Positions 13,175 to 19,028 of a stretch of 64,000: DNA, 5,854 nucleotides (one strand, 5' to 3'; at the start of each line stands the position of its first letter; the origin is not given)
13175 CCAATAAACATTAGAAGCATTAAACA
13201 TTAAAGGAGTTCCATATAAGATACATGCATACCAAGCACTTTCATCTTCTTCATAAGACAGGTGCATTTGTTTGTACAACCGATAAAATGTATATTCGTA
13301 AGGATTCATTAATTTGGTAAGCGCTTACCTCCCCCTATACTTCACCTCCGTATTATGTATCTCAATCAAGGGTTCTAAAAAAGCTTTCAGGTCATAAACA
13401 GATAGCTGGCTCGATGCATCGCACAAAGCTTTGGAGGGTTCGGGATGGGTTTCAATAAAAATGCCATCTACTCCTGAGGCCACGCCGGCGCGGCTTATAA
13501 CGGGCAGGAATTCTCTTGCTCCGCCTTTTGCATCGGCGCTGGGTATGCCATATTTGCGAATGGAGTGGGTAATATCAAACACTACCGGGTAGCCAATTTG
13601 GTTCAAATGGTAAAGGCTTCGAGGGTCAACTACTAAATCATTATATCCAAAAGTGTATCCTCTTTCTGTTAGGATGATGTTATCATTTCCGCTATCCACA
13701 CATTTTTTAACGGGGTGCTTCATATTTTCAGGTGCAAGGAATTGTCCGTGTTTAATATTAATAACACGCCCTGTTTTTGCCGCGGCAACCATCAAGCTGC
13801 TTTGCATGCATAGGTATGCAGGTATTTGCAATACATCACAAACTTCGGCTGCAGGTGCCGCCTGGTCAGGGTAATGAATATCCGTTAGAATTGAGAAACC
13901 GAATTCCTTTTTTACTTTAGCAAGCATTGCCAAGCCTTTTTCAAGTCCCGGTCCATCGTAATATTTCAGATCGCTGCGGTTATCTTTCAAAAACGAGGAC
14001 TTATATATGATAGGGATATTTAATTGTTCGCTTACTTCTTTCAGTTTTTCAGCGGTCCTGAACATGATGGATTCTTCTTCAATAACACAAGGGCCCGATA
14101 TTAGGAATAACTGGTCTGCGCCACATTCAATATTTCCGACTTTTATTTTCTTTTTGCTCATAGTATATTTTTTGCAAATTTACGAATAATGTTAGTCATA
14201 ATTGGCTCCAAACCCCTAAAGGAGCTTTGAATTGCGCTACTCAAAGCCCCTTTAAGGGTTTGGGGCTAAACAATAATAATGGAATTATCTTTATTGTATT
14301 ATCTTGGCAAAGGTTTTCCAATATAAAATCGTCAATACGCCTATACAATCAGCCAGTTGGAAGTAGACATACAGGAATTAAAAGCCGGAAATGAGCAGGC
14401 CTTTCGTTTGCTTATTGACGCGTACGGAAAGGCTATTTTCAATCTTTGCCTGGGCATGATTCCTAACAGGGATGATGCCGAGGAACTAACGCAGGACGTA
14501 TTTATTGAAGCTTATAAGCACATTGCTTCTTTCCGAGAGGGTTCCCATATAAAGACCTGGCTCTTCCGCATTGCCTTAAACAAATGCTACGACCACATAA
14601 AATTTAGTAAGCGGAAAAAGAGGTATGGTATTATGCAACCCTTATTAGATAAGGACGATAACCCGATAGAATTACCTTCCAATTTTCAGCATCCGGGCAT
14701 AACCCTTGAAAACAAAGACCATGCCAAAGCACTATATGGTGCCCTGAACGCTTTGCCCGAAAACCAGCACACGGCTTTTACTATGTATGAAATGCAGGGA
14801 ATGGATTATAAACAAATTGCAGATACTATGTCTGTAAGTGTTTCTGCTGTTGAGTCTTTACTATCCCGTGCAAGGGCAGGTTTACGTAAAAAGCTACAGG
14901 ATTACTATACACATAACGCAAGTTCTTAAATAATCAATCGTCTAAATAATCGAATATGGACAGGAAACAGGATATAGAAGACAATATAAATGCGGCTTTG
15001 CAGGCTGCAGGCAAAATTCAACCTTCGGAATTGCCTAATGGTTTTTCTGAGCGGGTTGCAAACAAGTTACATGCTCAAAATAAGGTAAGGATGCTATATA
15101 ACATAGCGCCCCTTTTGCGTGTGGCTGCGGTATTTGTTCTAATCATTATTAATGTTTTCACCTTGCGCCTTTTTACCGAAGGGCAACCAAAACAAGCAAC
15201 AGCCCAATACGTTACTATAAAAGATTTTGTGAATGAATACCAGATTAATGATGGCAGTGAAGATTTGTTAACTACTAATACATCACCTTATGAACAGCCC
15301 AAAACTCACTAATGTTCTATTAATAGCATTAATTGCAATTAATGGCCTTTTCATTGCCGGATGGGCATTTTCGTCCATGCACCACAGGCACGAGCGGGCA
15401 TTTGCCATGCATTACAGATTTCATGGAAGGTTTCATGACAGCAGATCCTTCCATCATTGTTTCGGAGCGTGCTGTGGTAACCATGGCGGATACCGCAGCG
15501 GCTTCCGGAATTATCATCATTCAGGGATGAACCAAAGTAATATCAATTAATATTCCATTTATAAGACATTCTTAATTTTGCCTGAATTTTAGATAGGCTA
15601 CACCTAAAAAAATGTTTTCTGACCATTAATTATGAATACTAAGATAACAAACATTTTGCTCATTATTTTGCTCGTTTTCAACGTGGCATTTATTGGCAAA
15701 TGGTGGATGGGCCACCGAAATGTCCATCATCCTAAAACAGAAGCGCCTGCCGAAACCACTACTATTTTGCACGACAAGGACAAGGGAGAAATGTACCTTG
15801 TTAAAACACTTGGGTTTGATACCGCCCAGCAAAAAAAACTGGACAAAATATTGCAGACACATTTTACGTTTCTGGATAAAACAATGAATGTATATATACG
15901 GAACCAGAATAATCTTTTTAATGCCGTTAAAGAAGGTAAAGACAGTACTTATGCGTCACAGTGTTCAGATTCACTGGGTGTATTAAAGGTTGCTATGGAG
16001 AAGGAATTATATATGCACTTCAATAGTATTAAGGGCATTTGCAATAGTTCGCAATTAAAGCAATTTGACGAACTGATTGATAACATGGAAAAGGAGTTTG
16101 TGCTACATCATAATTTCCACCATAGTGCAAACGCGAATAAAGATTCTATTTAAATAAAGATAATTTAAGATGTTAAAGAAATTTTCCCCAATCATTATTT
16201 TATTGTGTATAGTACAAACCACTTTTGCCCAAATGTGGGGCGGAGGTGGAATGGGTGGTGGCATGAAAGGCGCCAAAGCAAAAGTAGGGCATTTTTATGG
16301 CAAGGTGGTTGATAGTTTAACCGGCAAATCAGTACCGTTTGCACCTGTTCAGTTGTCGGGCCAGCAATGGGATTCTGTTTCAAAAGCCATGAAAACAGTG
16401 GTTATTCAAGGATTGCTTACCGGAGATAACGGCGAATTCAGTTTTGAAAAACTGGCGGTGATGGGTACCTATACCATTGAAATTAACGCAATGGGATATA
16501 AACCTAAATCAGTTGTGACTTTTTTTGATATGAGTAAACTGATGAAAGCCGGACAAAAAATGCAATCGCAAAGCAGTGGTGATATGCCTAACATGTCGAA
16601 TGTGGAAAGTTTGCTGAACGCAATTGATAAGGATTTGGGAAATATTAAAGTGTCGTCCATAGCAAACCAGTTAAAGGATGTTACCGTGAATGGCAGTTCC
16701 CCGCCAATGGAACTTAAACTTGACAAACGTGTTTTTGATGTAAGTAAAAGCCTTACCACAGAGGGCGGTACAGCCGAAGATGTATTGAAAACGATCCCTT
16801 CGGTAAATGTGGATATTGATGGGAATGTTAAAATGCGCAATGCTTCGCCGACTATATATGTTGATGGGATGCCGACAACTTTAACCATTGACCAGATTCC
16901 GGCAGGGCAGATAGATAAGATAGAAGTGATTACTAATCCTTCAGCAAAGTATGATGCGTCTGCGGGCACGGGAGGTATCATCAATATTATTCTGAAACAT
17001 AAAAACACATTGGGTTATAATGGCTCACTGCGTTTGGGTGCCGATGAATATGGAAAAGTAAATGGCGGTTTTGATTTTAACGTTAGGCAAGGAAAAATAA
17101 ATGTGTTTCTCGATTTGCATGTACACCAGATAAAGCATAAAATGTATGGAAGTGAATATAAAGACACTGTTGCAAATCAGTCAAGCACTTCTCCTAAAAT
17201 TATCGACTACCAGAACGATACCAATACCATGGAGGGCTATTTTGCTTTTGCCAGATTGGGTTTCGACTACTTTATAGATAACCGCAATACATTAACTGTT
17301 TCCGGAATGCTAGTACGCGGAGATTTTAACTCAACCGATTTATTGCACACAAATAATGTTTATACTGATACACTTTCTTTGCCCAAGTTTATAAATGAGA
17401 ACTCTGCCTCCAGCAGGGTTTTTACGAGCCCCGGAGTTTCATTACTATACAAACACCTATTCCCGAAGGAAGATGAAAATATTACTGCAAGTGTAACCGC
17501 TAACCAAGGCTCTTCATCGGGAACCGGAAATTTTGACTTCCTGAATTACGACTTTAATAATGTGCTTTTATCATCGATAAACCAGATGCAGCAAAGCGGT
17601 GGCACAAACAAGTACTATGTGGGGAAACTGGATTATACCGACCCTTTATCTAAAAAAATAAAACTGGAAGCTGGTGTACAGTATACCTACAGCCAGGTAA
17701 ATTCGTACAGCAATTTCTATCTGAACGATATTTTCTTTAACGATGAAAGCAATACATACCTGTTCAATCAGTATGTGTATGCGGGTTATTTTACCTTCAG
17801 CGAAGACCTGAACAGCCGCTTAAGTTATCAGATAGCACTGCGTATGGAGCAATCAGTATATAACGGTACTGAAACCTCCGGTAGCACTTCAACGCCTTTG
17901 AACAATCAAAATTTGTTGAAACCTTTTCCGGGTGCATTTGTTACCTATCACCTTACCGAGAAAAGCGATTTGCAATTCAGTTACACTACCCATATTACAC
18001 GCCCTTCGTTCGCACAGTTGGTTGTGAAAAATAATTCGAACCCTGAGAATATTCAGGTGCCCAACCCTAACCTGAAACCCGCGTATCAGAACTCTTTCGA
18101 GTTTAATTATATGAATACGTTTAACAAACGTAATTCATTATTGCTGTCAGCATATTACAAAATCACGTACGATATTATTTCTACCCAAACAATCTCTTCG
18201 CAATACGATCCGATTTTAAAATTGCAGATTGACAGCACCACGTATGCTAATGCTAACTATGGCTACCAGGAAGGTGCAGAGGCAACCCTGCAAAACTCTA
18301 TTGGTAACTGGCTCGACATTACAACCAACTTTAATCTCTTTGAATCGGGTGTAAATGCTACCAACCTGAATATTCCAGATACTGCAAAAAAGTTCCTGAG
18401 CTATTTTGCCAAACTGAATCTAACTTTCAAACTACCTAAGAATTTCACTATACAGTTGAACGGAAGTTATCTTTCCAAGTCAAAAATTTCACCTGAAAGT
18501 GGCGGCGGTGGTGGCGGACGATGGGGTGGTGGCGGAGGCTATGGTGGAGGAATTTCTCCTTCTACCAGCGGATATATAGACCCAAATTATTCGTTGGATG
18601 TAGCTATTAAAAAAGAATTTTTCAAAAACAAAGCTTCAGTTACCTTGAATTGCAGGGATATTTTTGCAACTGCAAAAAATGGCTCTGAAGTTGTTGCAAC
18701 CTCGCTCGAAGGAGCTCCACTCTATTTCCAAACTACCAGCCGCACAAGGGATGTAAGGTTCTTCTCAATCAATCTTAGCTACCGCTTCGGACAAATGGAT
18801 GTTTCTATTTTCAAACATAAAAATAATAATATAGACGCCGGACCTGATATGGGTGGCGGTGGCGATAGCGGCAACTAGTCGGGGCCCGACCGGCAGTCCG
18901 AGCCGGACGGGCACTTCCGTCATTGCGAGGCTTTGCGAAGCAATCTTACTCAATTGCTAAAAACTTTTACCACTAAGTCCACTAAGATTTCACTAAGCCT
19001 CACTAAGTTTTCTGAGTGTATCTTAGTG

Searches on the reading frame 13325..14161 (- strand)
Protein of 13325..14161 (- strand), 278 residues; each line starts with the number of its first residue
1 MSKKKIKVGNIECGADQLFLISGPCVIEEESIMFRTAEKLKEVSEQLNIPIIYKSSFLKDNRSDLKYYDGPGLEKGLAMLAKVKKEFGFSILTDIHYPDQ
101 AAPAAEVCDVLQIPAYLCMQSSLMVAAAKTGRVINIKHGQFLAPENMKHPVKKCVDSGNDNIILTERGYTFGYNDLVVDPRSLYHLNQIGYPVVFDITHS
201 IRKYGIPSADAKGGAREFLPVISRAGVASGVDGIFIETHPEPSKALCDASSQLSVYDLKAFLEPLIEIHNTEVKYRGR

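Call 28: search_protein_families(library=pfam, proteins=[window:13325-14161:-])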
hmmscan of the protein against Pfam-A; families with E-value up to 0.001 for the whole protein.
window:13325-14161:- (278 aa): 1 family
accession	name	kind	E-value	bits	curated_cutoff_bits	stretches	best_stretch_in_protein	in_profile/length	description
PF00793.26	DAHP_synth_1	-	7.6e-61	205.8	25.5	1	10-267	9-263/270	DAHP synthetase I family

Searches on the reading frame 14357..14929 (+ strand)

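Call 28: search_protein_families(library=pfam, proteins=[window:14357-14929:+])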
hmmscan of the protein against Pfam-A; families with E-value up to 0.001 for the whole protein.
window:14357-14929:+ (190 aa): 4 families
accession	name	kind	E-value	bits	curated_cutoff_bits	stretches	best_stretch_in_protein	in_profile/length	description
PF08281.18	Sigma70_r4_2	-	3.5e-16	59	25.7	1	125-174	3-52/54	Sigma-70, region 4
PF04542.20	Sigma70_r2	-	3.9e-16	59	24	1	19-85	1-69/71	Sigma-70 region 2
PF04545.22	Sigma70_r4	-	5.9e-08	32.5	24.1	1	129-178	1-50/50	Sigma-70, region 4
PF07638.17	Sigma70_ECF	-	0.00016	22.1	21.1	1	63-181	73-184/185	ECF sigma factor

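Call 77: search_protein_families(library=ncbifam, proteins=[window:14357-14929:+], max_evalue=0.00001)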
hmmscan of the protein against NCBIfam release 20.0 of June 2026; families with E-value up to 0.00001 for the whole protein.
window:14357-14929:+ (190 aa): 83 families (the best 25 are shown)
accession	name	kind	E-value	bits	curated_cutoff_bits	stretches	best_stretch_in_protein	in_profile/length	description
NF004113.0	PRK05602.1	equivalog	8.7e-36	123.5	208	1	6-186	37-207/211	RNA polymerase sigma factor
TIGR02985.1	Sig70_bacteroi1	subfamily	6.1e-31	107.8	126.4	1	14-180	1-162/162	RNA polymerase sigma-70 factor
TIGR02939.1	RpoE_Sigma70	equivalog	3.5e-29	102.2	236.15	1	5-181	11-187/190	RNA polymerase sigma factor RpoE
NF007223.0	PRK09641.1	equivalog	8.6e-29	100.7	209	1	4-182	8-186/187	RNA polymerase sigma factor SigW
TIGR02950.1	SigM_subfam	subfamily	7.7e-28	97.3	147.95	1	21-180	7-158/159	RNA polymerase sigma factor, SigM family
TIGR02937.1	sigma70-ECF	superfamily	9.1e-28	96.9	42.9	1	15-180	2-165/165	sigma-70 family RNA polymerase sigma factor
NF008888.0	PRK11922.1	equivalog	1.3e-27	97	204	1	6-182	22-198/231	RNA polymerase sigma factor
NF009166.1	PRK12513.1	equivalog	8.1e-27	94.2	206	1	8-183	16-189/193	RNA polymerase sigma factor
NF006089.0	PRK08241.1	subfamily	1.6e-26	93.2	240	1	6-180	14-204/343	RNA polymerase subunit sigma-70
NF007225.0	PRK09643.1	equivalog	2.7e-26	92.5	190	1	7-186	20-188/204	RNA polymerase sigma factor SigM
TIGR02948.1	SigW_bacill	equivalog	9.9e-26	90.9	243.1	1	5-182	9-186/187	RNA polymerase sigma factor SigW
NF006930.0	PRK09415.1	subfamily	2.6e-25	89.3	198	1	12-182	14-177/179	RNA polymerase factor sigma C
NF058625.1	sigma_PG0214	equivalog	9.6e-25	87.2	130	1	13-184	3-165/170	GFO_1088 family ECF-type sigma factor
NF009176.0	PRK12524.1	equivalog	2.6e-23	82.8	264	1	10-181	22-185/196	RNA polymerase sigma factor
NF009190.0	PRK12538.1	equivalog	9.3e-23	81.1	303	1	6-181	55-220/233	RNA polymerase sigma factor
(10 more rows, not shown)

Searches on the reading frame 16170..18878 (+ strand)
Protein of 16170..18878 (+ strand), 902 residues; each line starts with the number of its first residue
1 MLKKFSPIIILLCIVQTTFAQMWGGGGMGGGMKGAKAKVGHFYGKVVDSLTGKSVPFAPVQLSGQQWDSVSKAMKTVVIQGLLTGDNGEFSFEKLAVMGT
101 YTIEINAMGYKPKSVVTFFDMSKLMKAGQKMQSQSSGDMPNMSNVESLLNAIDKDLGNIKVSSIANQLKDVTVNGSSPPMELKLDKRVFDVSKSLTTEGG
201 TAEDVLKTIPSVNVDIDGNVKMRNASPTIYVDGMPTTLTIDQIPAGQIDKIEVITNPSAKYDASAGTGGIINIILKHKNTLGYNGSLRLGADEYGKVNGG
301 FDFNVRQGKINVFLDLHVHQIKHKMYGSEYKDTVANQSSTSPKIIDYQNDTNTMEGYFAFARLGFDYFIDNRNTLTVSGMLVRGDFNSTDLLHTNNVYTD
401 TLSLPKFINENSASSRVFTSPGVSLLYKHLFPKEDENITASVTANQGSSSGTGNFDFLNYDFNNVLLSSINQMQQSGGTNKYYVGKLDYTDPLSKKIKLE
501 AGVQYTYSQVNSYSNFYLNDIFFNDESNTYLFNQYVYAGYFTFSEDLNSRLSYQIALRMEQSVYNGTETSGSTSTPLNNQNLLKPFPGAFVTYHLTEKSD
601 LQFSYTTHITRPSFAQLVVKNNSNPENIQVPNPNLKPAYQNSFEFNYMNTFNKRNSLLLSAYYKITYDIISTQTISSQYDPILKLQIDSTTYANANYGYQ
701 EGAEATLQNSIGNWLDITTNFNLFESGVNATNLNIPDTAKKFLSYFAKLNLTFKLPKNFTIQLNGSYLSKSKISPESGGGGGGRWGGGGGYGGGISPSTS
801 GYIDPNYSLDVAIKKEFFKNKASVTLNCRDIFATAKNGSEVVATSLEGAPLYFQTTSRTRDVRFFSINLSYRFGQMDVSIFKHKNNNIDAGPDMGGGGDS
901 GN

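Call 12: search_protein_families(library=pfam, proteins=[window:16170-18878:+])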
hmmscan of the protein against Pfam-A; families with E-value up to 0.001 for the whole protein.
window:16170-18878:+ (902 aa): 5 families
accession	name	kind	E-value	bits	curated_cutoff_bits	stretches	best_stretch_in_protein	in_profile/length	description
PF14905.12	OMP_b-brl_3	-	7.4e-63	213.4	27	1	429-871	1-408/408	Outer membrane protein beta-barrel family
PF00593.30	TonB_dep_Rec_b-barrel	-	7.4e-12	46.3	27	1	447-827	85-432/436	TonB dependent receptor-like, beta-barrel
PF13620.12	CarboxypepD_reg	-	2e-08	34.9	32.3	1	44-115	4-64/82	Carboxypeptidase regulatory-like domain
PF07715.20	Plug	-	1.5e-06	29.1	23.9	1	200-268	23-106/107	TonB-dependent Receptor Plug Domain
PF13715.12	CarbopepD_reg_2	-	2.5e-06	27.9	32.2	1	43-115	2-60/88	CarboxypepD_reg-like domain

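Call 77: search_protein_families(library=ncbifam, proteins=[window:16170-18878:+], max_evalue=0.00001)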
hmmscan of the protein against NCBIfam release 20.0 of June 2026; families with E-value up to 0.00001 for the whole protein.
window:16170-18878:+ (902 aa): 0 families

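Call 79: find_homologous_proteins(query=window:16170-18878:+, max_evalue=1e-100)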
Query window:16170-18878:+ (902 aa): 5351 proteins with E <= 1e-100 among 8000 candidates; the best 120 are listed.
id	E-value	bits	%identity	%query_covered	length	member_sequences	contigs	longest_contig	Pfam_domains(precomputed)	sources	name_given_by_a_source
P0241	0.0e+0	2024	100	100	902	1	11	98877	PF13715.13,PF07715.21,PF13620.13,PF00593.31,PF14905.13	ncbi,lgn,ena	-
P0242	0.0e+0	1590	78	99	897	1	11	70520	PF13715.13,PF13620.13,PF00593.31,PF14905.13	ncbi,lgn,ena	-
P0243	0.0e+0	1345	68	99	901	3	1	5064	PF13715.13,PF13620.13,PF00593.31,PF14905.13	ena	-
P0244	0.0e+0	1338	70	97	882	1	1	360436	PF13715.13,PF07715.21,PF13620.13,PF00593.31,PF14905.13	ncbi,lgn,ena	-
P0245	0.0e+0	1333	66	100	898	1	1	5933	PF13715.13,PF07715.21,PF13620.13,PF00593.31,PF14905.13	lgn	-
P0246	0.0e+0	1325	67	100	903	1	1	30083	PF13715.13,PF07715.21,PF13620.13,PF00593.31,PF14905.13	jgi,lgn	-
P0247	0.0e+0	1320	67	99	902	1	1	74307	PF13715.13,PF13620.13,PF00593.31,PF14905.13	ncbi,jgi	-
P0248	0.0e+0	1316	66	100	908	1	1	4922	PF13715.13,PF13620.13,PF00593.31,PF14905.13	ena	-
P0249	0.0e+0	1309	66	99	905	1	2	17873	PF13715.13,PF07715.21,PF13620.13,PF00593.31,PF14905.13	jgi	jgi:outer membrane receptor for ferrienterochelin and colicin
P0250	0.0e+0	1301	66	100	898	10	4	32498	PF13715.13,PF07715.21,PF13620.13,PF00593.31,PF14905.13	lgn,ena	-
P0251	0.0e+0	1300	66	100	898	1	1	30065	PF13715.13,PF07715.21,PF13620.13,PF00593.31,PF14905.13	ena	-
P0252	0.0e+0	1281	65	99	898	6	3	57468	PF13715.13,PF07715.21,PF13620.13,PF00593.31,PF14905.13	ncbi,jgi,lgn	-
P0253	0.0e+0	1278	65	99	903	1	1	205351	PF13715.13,PF07715.21,PF13620.13,PF00593.31,PF14905.13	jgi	jgi:outer membrane receptor for ferrienterochelin and colicin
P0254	0.0e+0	1269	65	99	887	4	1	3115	PF13715.13,PF07715.21,PF13620.13,PF00593.31,PF14905.13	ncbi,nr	ncbi:MAG TPA: outer membrane beta-barrel family protein, partial [Bacteroidia bacterium]|nr:outer me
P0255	0.0e+0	1256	64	100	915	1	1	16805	PF13715.13,PF07715.21,PF13620.13,PF00593.31,PF14905.13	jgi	jgi:hypothetical protein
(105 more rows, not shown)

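Call 80: find_encoding_contigs(protein=P0242, flank=6000, max_places=4)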
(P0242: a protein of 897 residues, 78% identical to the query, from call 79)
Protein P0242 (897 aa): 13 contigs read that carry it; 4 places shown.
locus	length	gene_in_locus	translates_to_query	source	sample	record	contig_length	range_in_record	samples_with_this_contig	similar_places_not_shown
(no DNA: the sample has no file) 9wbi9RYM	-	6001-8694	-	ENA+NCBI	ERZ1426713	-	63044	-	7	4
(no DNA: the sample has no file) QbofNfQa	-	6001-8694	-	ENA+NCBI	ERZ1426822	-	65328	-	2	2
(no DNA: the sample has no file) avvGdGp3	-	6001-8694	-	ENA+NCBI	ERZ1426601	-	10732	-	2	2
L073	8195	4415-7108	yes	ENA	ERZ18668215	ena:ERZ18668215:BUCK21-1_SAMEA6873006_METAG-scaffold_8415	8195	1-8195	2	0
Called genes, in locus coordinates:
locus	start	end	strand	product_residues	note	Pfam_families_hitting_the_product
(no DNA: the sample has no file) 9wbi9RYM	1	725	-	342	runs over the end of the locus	PF12779:WXXGXW (weak)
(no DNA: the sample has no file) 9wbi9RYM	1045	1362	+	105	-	-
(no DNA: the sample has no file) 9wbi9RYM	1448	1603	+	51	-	PF18919:DUF5670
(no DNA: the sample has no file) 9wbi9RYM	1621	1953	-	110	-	PF19765:DUF6252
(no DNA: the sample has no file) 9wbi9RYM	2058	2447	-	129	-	PF01850:PIN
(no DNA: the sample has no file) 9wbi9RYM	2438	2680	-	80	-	-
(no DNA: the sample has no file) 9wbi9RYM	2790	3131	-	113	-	PF07661:MORN_2 (faint)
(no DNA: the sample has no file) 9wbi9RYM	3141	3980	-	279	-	PF00793:DAHP_synth_1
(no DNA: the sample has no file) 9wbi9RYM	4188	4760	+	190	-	PF07638:Sigma70_ECF (weak), PF04542:Sigma70_r2, PF08281:Sigma70_r4_2, PF04545:Sigma70_r4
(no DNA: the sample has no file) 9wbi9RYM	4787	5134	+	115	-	-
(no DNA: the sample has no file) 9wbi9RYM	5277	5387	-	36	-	-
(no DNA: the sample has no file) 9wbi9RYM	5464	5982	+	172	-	-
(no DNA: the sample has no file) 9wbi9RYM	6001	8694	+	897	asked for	PF13620:CarboxypepD_reg (weak), PF13715:CarbopepD_reg_2 (weak), PF00593:TonB_dep_Rec_b-barrel, PF14905:OMP_b-brl_3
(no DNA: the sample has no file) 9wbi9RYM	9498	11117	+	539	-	PF18962:Por_Secre_tail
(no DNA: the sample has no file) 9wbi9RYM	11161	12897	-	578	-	PF00595:PDZ, PF13180:PDZ_2 (weak), PF17820:PDZ_6, PF03572:Peptidase_S41, PF28547:CHD_PDZ-protease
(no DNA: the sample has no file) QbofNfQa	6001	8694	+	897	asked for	PF13620:CarboxypepD_reg (weak), PF13715:CarbopepD_reg_2 (weak), PF00593:TonB_dep_Rec_b-barrel, PF14905:OMP_b-brl_3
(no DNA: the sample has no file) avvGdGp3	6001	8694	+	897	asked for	PF13620:CarboxypepD_reg (weak), PF13715:CarbopepD_reg_2 (weak), PF00593:TonB_dep_Rec_b-barrel, PF14905:OMP_b-brl_3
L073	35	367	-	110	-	PF19765:DUF6252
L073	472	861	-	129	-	PF01850:PIN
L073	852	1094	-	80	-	-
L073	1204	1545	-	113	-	PF07661:MORN_2 (faint)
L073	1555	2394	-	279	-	PF00793:DAHP_synth_1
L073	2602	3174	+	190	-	PF07638:Sigma70_ECF (weak), PF04542:Sigma70_r2, PF08281:Sigma70_r4_2, PF04545:Sigma70_r4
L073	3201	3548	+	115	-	-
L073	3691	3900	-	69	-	-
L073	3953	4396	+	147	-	-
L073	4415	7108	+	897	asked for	PF13620:CarboxypepD_reg (weak), PF13715:CarbopepD_reg_2 (weak), PF00593:TonB_dep_Rec_b-barrel, PF14905:OMP_b-brl_3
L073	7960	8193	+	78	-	?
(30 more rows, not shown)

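Call 92: find_encoding_contigs(protein=P0244, flank=4000, max_places=2)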
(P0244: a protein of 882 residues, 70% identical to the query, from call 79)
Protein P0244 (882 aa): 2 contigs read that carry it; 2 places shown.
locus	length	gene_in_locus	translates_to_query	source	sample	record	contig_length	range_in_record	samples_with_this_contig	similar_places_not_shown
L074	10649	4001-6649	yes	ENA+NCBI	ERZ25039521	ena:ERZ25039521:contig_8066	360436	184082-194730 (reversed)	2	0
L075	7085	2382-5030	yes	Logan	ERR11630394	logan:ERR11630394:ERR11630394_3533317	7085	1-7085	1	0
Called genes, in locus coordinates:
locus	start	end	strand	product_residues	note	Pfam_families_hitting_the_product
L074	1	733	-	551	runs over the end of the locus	PF18962:Por_Secre_tail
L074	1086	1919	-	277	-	PF00793:DAHP_synth_1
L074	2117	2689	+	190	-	PF04542:Sigma70_r2, PF08281:Sigma70_r4_2, PF04545:Sigma70_r4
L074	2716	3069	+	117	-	-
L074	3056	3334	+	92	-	-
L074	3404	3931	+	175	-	-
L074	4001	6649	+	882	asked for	PF13620:CarboxypepD_reg (weak), PF13715:CarbopepD_reg_2 (faint), PF07715:Plug (weak), PF00593:TonB_dep_Rec_b-barrel, PF14905:OMP_b-brl_3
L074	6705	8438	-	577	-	PF00595:PDZ, PF13180:PDZ_2 (weak), PF17820:PDZ_6, PF03572:Peptidase_S41, PF28547:CHD_PDZ-protease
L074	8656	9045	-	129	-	PF00825:Ribonuclease_P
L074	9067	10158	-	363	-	PF02602:HEM4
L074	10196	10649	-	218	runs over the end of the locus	PF14093:DUF4271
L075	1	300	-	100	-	?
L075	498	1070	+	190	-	PF04542:Sigma70_r2, PF08281:Sigma70_r4_2, PF04545:Sigma70_r4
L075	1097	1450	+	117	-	-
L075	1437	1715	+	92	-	-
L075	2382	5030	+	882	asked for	PF13620:CarboxypepD_reg (weak), PF13715:CarbopepD_reg_2 (faint), PF07715:Plug (weak), PF00593:TonB_dep_Rec_b-barrel, PF14905:OMP_b-brl_3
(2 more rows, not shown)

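Call 93: find_encoding_contigs(protein=P0243, flank=4000, max_places=2)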
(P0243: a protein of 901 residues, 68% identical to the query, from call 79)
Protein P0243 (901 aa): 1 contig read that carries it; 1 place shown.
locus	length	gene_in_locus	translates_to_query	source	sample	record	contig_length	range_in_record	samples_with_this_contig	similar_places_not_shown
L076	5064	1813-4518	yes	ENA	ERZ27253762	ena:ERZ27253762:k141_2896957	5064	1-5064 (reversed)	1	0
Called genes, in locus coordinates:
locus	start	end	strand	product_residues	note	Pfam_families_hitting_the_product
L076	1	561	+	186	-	?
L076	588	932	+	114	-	-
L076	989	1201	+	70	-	-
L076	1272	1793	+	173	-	-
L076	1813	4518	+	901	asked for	PF13620:CarboxypepD_reg (weak), PF13715:CarbopepD_reg_2 (weak), PF00593:TonB_dep_Rec_b-barrel, PF14905:OMP_b-brl_3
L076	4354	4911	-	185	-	-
